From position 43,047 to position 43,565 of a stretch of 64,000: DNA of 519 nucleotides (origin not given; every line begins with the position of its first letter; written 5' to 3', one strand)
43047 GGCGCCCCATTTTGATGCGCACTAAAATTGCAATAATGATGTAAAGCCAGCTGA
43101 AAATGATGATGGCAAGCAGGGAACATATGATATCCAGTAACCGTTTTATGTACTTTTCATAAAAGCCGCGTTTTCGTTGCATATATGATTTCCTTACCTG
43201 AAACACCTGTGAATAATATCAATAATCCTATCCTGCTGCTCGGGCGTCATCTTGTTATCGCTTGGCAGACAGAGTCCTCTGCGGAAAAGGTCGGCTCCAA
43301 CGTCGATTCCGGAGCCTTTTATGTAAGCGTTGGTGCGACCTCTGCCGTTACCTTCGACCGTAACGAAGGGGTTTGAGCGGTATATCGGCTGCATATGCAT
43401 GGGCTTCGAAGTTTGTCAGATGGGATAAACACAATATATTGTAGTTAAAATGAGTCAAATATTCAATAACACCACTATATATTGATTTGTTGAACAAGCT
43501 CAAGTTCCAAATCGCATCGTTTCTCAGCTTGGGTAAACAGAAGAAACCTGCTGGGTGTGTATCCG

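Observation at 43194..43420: Phage-like element inserted inside the DegT aminotransferase gene of the capsule operon (possible excision-dependent gene switch)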

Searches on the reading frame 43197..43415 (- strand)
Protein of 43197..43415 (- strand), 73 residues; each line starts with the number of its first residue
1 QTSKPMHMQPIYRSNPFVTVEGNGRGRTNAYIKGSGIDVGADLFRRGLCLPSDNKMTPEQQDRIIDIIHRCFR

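Call 5: search_protein_families(library=pfam, proteins=[window:43197-43415:-], max_evalue=0.01)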
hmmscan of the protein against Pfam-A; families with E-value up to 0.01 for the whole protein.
seq(73 aa): 0 families

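Call 6: search_solved_structures(query=window:43197-43415:-, max_evalue=10, show_alignments=3)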
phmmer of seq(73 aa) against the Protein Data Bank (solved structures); distinct sequences matched with E-value up to 10: 2.
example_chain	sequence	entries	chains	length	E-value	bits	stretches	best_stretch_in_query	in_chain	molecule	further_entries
5y6p_c2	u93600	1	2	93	0.21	15.2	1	20-57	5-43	LC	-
5lsj_P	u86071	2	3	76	0.63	13.7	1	33-72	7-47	Centromere protein C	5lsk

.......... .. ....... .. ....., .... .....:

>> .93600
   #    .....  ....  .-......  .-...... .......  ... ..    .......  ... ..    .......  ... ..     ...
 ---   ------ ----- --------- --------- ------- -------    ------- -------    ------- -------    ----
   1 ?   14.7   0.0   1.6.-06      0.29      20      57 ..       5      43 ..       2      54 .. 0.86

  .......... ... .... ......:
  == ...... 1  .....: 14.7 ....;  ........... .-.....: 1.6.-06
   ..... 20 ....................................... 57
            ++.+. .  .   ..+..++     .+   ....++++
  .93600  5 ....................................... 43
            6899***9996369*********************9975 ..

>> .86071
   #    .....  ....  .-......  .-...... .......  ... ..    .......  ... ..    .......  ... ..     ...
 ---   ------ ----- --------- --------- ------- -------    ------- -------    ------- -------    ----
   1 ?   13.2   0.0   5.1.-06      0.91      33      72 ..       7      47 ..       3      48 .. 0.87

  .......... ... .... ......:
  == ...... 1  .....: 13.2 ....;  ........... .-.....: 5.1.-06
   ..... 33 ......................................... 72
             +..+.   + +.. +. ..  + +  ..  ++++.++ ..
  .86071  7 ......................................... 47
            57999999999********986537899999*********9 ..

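Call 7: search_protein_families(library=ncbifam, proteins=[window:43197-43415:-], max_evalue=10)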
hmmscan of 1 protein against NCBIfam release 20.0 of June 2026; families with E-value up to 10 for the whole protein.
seq(73 aa): 0 families

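Call 8: find_homologous_proteins(query=window:43197-43415:-, max_evalue=0.001)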
Query seq(73 aa) (73 aa): 1135 proteins with E <= 0.001 among 1135 candidates; the best 120 are listed.
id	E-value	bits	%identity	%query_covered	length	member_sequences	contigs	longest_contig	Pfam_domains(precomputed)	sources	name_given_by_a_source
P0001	1.5e-40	154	93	99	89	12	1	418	-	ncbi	-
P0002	3.3e-40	153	90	100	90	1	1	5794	-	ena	-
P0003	4.8e-40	152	96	96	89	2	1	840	-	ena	-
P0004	4.8e-40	152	94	96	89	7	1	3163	-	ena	-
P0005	4.4e-39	149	94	95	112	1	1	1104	PF01041.24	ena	-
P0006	7.4e-39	148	88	99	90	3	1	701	-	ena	-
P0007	9.1e-39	148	93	95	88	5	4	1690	-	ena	-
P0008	1.0e-38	148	93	95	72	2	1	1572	-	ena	-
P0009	1.3e-38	148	93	95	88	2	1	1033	-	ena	-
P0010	1.5e-38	147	94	95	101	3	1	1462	-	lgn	-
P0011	2.0e-38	147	94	95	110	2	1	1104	-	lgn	-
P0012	2.3e-38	147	94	95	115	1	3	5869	PF01041.24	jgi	-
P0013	2.3e-38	147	93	96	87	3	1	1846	-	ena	-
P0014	2.9e-38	146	88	99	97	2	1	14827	-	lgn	-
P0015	3.0e-38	146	93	95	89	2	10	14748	-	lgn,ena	-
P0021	1.3e-37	144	94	92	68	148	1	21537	-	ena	-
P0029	8.1e-37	142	91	95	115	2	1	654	PF01041.24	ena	-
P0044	7.4e-35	136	83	96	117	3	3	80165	-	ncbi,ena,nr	ncbi:MAG: hypothetical protein IKP82_01310 [Oscillospiraceae bacterium]|nr:hypothetical protein [Osc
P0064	1.8e-33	131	82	92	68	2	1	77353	-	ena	-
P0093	7.8e-32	126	82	97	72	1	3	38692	-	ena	-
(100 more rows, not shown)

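Call 13: find_encoding_contigs(protein=P0044, flank=10000, max_places=4)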
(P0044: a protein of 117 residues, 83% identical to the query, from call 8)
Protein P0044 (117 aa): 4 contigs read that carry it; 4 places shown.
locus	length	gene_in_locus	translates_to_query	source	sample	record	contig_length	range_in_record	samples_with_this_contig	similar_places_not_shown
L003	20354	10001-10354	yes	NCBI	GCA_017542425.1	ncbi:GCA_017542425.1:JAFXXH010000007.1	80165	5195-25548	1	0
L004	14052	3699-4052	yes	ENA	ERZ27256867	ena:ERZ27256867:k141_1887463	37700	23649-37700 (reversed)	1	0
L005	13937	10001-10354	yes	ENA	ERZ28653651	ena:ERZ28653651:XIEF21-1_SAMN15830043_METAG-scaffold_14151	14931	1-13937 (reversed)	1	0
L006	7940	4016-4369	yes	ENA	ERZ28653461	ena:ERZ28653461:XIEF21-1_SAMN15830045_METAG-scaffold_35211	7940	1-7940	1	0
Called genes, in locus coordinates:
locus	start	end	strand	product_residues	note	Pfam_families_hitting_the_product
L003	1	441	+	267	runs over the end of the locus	-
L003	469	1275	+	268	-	-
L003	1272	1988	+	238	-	PF19567:CpsB_CapC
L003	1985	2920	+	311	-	-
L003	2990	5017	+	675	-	PF13727:CoA_binding_3, PF04321:RmlD_sub_bind, PF01073:3Beta_HSD (weak), PF01370:Epimerase, PF02719:Polysacc_synt_2, PF16363:GDP_Man_Dehyd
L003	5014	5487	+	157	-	PF04892:VanZ-LLP1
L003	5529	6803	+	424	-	PF01041:DegT_DnrJ_EryC1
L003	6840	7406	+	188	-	PF00132:Hexapep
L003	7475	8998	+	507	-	PF00501:AMP-binding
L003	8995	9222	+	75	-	-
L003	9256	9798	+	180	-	-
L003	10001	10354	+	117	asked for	-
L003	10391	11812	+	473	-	PF00324:AA_permease, PF13520:AA_permease_2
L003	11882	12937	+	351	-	PF14397:ATPgrasp_ST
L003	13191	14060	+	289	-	PF14397:ATPgrasp_ST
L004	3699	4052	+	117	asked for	-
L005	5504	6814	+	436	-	PF01041:DegT_DnrJ_EryC1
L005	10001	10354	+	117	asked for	-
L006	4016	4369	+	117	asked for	-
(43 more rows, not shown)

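Call 15: find_encoding_contigs(protein=P0021, flank=10000, max_places=5)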
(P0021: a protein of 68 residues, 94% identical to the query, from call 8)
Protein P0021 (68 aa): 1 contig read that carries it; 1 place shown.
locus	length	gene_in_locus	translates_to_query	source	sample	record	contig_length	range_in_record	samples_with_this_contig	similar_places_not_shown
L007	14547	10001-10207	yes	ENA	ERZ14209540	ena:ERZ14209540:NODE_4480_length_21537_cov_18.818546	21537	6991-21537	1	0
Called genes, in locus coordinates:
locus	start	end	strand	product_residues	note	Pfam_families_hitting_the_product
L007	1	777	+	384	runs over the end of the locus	PF22674:C2185-like_N, PF01531:Glyco_transf_11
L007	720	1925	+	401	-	PF00535:Glycos_transf_2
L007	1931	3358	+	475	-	PF22674:C2185-like_N (faint), PF04464:Glyphos_transf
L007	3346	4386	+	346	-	PF01522:Polysacc_deac_1 (weak), PF10096:DUF2334 (weak)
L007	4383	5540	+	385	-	PF00535:Glycos_transf_2, PF10111:Glyco_tranf_2_2, PF13641:Glyco_tranf_2_3 (weak), PF22674:C2185-like_N (faint)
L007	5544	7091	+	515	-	PF04464:Glyphos_transf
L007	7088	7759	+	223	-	PF00834:Ribul_P_3_epim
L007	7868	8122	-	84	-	-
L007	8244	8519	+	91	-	PF04014:MazE_antitoxin (weak)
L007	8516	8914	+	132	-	PF13470:PIN_3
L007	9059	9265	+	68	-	-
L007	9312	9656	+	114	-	PF14076:DUF4258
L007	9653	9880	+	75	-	-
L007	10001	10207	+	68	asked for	-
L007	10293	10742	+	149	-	PF16163:DUF4869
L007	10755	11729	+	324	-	-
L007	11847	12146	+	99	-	PF01381:HTH_3 (weak)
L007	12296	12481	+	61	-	-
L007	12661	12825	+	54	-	-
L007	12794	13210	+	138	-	-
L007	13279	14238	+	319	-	PF00535:Glycos_transf_2, PF10111:Glyco_tranf_2_2, PF13641:Glyco_tranf_2_3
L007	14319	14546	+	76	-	?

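Call 16: find_encoding_contigs(protein=P0064, flank=10000, max_places=3)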
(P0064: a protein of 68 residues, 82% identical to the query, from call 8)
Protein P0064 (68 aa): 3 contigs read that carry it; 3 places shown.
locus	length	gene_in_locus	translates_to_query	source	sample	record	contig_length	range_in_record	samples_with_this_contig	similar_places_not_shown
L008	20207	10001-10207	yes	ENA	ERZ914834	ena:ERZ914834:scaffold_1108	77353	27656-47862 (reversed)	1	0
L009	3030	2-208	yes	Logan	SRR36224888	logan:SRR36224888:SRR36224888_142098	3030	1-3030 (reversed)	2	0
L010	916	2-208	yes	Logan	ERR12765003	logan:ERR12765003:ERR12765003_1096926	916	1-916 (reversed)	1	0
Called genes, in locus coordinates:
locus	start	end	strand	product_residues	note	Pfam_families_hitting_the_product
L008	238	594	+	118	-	PF21983:NikA-like (faint)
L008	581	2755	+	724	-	-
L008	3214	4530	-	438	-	PF14689:SPOB_a (weak), PF14501:HATPase_c_5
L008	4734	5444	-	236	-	PF00072:Response_reg, PF04397:LytTR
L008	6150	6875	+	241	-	PF02706:Wzz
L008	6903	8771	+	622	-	PF13727:CoA_binding_3, PF13460:NAD_binding_10 (faint), PF04321:RmlD_sub_bind, PF01073:3Beta_HSD, PF01370:Epimerase, PF02719:Polysacc_synt_2, PF16363:GDP_Man_Dehyd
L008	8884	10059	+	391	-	PF01041:DegT_DnrJ_EryC1, PF01212:Beta_elim_lyase (weak)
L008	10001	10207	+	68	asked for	-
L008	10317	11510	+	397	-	-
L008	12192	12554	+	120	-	PF04892:VanZ-LLP1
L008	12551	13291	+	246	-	PF02397:Bac_transf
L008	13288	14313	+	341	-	PF00535:Glycos_transf_2, PF10111:Glyco_tranf_2_2, PF13641:Glyco_tranf_2_3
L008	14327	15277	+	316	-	PF21360:PylC-like_N, PF02655:ATP-grasp_3, PF13535:ATP-grasp_4 (faint), PF15632:ATPgrasp_Ter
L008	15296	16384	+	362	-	PF13439:Glyco_transf_4 (faint), PF13477:Glyco_trans_4_2, PF00534:Glycos_transf_1, PF13692:Glyco_trans_1_4, PF13524:Glyco_trans_1_2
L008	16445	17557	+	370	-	PF13439:Glyco_transf_4, PF13579:Glyco_trans_4_4 (weak), PF00534:Glycos_transf_1, PF13692:Glyco_trans_1_4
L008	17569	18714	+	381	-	-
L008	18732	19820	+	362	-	PF14307:Glyco_tran_WbsX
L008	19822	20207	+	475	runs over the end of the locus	-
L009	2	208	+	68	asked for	?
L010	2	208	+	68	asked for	?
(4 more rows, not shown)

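Call 17: find_encoding_contigs(protein=P0093, flank=10000, max_places=3)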
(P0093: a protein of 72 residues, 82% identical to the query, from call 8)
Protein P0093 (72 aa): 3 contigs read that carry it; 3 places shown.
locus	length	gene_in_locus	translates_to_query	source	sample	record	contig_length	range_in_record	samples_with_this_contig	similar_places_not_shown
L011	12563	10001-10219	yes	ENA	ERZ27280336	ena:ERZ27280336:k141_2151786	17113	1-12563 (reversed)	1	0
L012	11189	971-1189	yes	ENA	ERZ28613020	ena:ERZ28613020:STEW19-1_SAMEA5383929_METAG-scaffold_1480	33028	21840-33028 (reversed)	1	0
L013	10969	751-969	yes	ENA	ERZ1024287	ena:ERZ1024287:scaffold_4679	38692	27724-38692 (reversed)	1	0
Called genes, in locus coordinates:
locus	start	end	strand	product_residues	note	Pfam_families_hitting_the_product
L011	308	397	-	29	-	-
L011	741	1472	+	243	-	-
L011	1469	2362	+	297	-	-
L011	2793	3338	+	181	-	-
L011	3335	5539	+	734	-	PF13727:CoA_binding_3, PF22674:C2185-like_N (faint), PF01370:Epimerase, PF02719:Polysacc_synt_2, PF04321:RmlD_sub_bind (weak), PF16363:GDP_Man_Dehyd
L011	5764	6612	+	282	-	PF13306:LRR_5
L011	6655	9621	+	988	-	PF08239:SH3_3 (weak), PF07679:I-set (faint), PF13927:Ig_3 (faint), PF13306:LRR_5 (weak)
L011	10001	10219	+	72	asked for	-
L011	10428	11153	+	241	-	PF02397:Bac_transf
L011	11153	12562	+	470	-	?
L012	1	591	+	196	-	?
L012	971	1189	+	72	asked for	-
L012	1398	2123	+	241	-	PF02397:Bac_transf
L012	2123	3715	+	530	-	-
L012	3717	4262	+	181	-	PF13302:Acetyltransf_3, PF13420:Acetyltransf_4 (weak), PF00583:Acetyltransf_1, PF13508:Acetyltransf_7, PF08445:FR47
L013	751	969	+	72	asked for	-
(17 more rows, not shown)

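Call 18: find_encoding_contigs(protein=P0014, flank=10000, max_places=3)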
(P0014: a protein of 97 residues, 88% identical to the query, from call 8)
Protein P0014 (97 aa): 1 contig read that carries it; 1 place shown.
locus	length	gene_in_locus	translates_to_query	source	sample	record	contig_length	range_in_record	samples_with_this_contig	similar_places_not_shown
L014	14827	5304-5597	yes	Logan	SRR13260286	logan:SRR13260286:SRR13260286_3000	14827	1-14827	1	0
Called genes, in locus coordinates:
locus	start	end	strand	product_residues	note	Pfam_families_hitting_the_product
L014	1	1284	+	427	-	?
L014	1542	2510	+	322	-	PF00535:Glycos_transf_2, PF10111:Glyco_tranf_2_2, PF13641:Glyco_tranf_2_3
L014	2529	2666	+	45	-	-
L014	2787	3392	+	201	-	PF02397:Bac_transf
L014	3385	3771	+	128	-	PF17836:PglD_N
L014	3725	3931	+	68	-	-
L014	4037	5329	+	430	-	PF07508:Recombinase, PF13408:Zn_ribbon_recom (weak)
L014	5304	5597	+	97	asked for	-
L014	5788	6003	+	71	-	-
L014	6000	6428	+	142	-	PF04892:VanZ-LLP1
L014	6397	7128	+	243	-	PF02397:Bac_transf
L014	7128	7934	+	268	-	PF00535:Glycos_transf_2, PF10111:Glyco_tranf_2_2 (weak)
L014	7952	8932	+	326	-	PF00535:Glycos_transf_2, PF10111:Glyco_tranf_2_2, PF13641:Glyco_tranf_2_3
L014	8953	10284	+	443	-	-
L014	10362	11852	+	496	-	PF01943:Polysacc_synt, PF13440:Polysacc_synt_3, PF03023:MurJ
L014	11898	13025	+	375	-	PF13439:Glyco_transf_4, PF00534:Glycos_transf_1, PF13692:Glyco_trans_1_4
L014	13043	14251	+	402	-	PF00534:Glycos_transf_1 (weak), PF13692:Glyco_trans_1_4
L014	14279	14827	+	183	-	?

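Call 24: find_related_loci(query=window:43197-43406:-, collection=viral_contigs, flank=10000)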
Query seq(70 aa) (70 aa) in viral_contigs; peptide patterns used: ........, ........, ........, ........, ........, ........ (x = any residue, [..] = any of these).
18 stretches matched a pattern; 7 encode a relative of the query (tblastn E <= 1e-3); 7 distinct loci.
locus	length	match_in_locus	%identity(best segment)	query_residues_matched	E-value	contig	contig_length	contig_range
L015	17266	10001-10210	84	1-70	2e-39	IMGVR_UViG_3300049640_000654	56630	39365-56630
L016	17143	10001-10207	74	1-69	9e-36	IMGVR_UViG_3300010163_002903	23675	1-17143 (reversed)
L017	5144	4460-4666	74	1-69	2e-35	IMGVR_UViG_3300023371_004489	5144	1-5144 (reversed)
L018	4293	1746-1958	72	1-70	1e-30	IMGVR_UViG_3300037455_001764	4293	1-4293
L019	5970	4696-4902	67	1-69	4e-30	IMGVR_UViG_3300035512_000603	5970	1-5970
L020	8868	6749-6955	65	1-69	3e-28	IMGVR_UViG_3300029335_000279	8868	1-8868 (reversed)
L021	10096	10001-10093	84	1-31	9e-16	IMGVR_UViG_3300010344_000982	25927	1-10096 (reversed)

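Call 28: find_related_loci(query=A2, collection=viral_contigs, flank=10000)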
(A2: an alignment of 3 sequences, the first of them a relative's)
Query A2 (354 aa) in viral_contigs; peptide patterns used: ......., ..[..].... (x = any residue, [..] = any of these).
37 stretches matched a pattern; 4 encode a relative of the query (tblastn E <= 1e-3); 4 distinct loci.
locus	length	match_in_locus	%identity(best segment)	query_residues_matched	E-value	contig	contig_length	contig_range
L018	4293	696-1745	70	1-354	0e+0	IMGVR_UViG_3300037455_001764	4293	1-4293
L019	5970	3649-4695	61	1-354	2e-148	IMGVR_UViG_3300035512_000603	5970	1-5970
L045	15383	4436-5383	53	4-354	2e-117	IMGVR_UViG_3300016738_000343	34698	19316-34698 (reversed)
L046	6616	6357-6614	76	1-86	2e-39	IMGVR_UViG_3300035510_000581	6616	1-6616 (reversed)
